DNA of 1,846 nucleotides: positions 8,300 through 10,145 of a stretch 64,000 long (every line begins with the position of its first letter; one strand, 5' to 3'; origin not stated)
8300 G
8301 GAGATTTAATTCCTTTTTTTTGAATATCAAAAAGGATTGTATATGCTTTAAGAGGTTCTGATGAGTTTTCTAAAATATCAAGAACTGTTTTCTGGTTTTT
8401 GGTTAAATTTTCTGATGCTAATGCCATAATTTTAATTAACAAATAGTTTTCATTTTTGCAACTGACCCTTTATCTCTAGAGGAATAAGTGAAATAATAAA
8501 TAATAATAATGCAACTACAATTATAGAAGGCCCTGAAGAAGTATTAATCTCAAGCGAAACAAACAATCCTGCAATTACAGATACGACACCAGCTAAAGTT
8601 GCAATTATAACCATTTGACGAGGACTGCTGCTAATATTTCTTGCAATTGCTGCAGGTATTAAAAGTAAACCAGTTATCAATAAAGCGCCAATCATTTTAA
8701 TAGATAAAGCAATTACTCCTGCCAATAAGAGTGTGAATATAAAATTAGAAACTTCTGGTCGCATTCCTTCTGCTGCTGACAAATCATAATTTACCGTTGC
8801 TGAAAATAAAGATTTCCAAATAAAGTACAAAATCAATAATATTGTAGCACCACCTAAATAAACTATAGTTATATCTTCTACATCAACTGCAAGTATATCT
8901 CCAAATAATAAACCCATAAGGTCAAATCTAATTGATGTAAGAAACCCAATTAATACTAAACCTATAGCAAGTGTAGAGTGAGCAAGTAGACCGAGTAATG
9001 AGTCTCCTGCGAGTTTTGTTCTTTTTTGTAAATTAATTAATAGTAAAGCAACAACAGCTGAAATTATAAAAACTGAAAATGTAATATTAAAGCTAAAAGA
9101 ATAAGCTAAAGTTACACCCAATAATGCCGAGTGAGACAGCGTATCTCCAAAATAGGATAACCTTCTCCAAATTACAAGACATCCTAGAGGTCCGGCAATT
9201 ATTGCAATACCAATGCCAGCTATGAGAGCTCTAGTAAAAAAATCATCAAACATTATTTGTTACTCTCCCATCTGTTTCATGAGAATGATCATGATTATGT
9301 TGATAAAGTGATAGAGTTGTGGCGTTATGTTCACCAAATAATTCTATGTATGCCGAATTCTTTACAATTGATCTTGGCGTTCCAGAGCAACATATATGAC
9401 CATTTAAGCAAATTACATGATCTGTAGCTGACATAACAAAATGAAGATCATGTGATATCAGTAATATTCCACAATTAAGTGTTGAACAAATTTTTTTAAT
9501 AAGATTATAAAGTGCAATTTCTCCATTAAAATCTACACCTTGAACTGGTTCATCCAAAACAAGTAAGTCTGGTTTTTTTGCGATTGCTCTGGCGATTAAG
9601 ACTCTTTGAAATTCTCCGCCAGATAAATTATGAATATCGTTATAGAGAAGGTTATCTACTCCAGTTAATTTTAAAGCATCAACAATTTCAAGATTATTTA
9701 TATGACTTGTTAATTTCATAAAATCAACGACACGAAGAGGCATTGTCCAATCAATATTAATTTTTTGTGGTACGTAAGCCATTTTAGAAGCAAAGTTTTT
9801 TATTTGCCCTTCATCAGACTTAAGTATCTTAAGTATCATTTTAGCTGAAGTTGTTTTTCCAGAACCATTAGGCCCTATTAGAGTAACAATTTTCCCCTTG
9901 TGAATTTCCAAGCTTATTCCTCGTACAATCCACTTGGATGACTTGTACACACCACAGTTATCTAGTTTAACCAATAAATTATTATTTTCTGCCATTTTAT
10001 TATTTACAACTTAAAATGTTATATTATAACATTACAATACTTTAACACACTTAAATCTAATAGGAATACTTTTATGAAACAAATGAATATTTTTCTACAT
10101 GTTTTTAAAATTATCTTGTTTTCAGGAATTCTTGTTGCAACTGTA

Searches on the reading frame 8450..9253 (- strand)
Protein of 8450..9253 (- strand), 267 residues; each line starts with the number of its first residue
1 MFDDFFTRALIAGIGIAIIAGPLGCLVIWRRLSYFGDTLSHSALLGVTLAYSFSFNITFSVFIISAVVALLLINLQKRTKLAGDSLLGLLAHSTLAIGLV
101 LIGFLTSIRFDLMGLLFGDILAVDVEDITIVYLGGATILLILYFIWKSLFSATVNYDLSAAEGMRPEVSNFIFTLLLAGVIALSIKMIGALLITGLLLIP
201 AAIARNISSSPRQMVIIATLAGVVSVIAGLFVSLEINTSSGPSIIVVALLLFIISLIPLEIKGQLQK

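Call 19: search_protein_families(library=pfam, proteins=[window:8450-9253:-])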
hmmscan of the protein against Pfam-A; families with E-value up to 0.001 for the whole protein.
window:8450-9253:- (267 aa): 2 families
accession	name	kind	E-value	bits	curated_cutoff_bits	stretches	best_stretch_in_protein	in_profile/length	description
PF00950.22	ABC-3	-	5.5e-66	223.2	20.1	1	4-257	3-256/258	ABC 3 transport family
PF01032.23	FecCD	-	0.00029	20.4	26.5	1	40-250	80-300/311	FecCD transport family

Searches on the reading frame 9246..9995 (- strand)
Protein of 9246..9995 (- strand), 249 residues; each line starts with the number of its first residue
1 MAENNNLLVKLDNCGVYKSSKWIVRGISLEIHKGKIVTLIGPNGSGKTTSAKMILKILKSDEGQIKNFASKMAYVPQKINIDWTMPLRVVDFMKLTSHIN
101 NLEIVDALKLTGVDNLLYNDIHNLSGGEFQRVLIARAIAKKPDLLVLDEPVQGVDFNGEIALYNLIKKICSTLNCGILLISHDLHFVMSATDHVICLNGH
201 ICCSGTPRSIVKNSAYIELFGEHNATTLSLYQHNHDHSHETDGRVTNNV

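Call 19: search_protein_families(library=pfam, proteins=[window:9246-9995:-])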
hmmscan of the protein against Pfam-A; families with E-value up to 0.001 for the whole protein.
window:9246-9995:- (249 aa): 4 families
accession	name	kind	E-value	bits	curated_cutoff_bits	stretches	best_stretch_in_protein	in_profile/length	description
PF00005.33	ABC_tran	-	2.1e-25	90.3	25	1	25-151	2-136/137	ABC transporter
PF13304.12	AAA_21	-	4.9e-06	27.2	27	0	139-186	256-302/304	AAA domain, putative AbiEii toxin, Type IV TA system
PF13401.12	AAA_22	-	6.2e-05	23.8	27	1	33-149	4-92/130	AAA domain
PF20720.3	nSTAND3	-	0.00047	20.3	27.2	1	32-65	15-48/155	Novel STAND NTPase 3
